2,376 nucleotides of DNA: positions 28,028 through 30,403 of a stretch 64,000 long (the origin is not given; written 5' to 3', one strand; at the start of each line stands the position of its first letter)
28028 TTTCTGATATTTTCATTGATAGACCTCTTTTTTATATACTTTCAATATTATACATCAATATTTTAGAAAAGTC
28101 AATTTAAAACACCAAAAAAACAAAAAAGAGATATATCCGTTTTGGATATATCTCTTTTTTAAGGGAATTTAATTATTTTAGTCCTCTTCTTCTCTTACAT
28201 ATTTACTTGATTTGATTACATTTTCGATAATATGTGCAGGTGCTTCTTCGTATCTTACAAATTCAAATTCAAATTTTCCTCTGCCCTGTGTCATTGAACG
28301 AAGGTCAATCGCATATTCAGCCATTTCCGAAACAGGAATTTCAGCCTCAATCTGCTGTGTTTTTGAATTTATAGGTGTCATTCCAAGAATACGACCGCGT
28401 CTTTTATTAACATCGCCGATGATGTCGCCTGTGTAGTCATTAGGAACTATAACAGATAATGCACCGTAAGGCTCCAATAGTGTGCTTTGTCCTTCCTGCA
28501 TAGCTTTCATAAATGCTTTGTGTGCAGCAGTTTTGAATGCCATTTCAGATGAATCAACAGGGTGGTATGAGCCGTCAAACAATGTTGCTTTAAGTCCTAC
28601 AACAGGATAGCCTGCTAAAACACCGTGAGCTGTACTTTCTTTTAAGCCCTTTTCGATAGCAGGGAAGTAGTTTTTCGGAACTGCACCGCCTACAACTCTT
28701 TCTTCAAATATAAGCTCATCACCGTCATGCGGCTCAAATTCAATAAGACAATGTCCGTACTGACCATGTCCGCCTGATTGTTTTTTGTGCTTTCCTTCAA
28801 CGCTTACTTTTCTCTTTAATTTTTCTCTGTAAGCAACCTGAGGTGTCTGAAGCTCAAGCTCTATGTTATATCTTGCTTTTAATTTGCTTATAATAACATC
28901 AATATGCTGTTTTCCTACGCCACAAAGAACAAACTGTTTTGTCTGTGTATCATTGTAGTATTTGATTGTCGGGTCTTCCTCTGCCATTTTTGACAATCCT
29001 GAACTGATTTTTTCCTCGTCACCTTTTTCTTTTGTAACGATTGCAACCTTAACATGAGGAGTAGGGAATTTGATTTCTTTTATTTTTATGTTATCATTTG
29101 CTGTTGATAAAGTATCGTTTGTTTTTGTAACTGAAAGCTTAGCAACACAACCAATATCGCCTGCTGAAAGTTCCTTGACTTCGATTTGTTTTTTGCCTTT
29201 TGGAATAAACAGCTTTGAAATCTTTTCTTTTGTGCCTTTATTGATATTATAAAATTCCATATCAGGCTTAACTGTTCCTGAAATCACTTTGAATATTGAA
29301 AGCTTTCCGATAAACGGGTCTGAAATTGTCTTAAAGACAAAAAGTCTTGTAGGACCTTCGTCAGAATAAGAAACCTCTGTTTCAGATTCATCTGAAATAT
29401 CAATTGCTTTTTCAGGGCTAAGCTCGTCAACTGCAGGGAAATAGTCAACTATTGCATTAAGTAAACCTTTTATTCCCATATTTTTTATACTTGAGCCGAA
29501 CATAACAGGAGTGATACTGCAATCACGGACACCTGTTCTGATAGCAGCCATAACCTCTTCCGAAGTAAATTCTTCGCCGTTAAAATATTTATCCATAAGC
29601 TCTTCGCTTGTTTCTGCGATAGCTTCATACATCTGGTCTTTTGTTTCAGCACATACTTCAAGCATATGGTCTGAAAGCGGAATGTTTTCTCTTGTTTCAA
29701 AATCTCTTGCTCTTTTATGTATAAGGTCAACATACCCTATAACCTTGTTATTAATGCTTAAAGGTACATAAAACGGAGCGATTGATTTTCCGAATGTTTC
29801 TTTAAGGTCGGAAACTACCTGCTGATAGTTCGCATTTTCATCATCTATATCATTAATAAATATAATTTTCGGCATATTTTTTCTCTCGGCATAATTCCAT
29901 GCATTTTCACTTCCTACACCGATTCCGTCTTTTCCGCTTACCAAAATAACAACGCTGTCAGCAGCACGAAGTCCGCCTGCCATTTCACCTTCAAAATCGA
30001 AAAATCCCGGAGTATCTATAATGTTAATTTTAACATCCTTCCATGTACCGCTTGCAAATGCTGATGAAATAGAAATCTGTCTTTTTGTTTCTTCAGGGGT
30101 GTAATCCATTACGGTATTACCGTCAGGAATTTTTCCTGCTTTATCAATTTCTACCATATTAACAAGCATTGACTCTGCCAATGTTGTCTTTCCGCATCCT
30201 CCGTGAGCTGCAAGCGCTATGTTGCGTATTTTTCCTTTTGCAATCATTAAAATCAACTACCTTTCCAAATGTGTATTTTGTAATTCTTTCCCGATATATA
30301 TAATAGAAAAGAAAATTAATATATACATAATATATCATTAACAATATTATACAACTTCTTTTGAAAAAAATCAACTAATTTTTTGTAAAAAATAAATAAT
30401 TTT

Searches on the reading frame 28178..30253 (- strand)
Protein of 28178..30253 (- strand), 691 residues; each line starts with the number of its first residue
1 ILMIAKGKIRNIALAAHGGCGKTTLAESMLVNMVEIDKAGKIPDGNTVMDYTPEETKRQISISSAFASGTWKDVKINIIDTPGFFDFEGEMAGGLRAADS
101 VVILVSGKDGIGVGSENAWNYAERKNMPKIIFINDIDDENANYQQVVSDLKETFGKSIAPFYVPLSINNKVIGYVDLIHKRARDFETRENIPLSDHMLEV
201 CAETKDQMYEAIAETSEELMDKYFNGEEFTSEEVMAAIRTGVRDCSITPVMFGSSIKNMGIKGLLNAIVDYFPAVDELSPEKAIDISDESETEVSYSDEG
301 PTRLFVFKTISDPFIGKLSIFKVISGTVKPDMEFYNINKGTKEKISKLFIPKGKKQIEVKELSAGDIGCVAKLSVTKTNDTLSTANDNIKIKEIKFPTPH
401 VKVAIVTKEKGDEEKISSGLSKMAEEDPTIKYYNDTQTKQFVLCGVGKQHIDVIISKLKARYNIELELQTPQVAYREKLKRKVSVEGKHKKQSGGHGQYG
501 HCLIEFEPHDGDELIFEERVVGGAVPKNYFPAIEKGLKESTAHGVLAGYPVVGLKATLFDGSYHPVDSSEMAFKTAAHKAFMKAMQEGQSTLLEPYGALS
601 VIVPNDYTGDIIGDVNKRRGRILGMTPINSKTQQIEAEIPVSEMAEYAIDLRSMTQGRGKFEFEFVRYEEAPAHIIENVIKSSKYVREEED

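Call 67: search_protein_families(library=ncbifam, proteins=[window:28178-30253:-], max_evalue=1e-10)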
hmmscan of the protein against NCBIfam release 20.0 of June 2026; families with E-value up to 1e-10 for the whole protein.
window:28178-30253:- (691 aa): 20 families
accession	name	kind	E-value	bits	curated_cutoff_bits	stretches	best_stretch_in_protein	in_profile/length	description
NF009381.0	PRK12740.1-5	subfamily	1.2e-263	876.7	583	1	6-686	6-688/692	elongation factor G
TIGR00484.1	EF-G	equivalog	1.1e-195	651.8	659.4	1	8-684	9-690/691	elongation factor G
NF009377.1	PRK12740.1-1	equivalog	2.3e-180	601.4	890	1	7-679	11-698/700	elongation factor G-like protein EF-G2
NF009891.0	PRK13351.1-1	equivalog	2.3e-175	585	597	1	7-684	7-678/681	elongation factor G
NF058620.1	EFG2_Bacteroid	exception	1.2e-158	529.7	1000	2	8-510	8-509/717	elongation factor G2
NF009379.0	PRK12740.1-3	equivalog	7.9e-153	510.5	513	1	8-683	7-670/674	elongation factor G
NF012153.1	tet_protect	equivalog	9.7e-95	318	775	1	11-667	2-613/614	tetracycline resistance ribosomal protection protein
NF033148.1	tet_protect_M_W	exception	1.3e-69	235.2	1100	2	175-676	142-618/639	TetM/TetW/TetO/TetS family tetracycline resistance ribosomal protection protein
TIGR00490.1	aEF-2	equivalog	1.3e-67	228.5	738.45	3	288-489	276-480/720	elongation factor EF-2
NF000120.3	47473_otr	exception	1.3e-57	195.8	900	1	11-661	4-606/608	tetracycline resistance ribosomal protection protein Otr(A)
NF012155.1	tet_protect_M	exception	3.8e-55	187.3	1420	1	8-661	2-603/639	tetracycline resistance ribosomal protection protein Tet(M)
TIGR01394.1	TypA_BipA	equivalog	1.3e-49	168.9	757.3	2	9-153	1-143/594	translational GTPase TypA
NF001964.0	PRK00741.1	equivalog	3e-49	167.9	473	1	8-475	11-469/529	peptide chain release factor 3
NF012154.0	tet_protect_Q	exception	2.7e-48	164.7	1425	1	9-669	3-612/638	tetracycline resistance ribosomal protection protein Tet(Q)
NF009892.0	PRK13351.1-3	equivalog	4.1e-44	151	640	1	8-660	2-606/623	elongation factor G-like protein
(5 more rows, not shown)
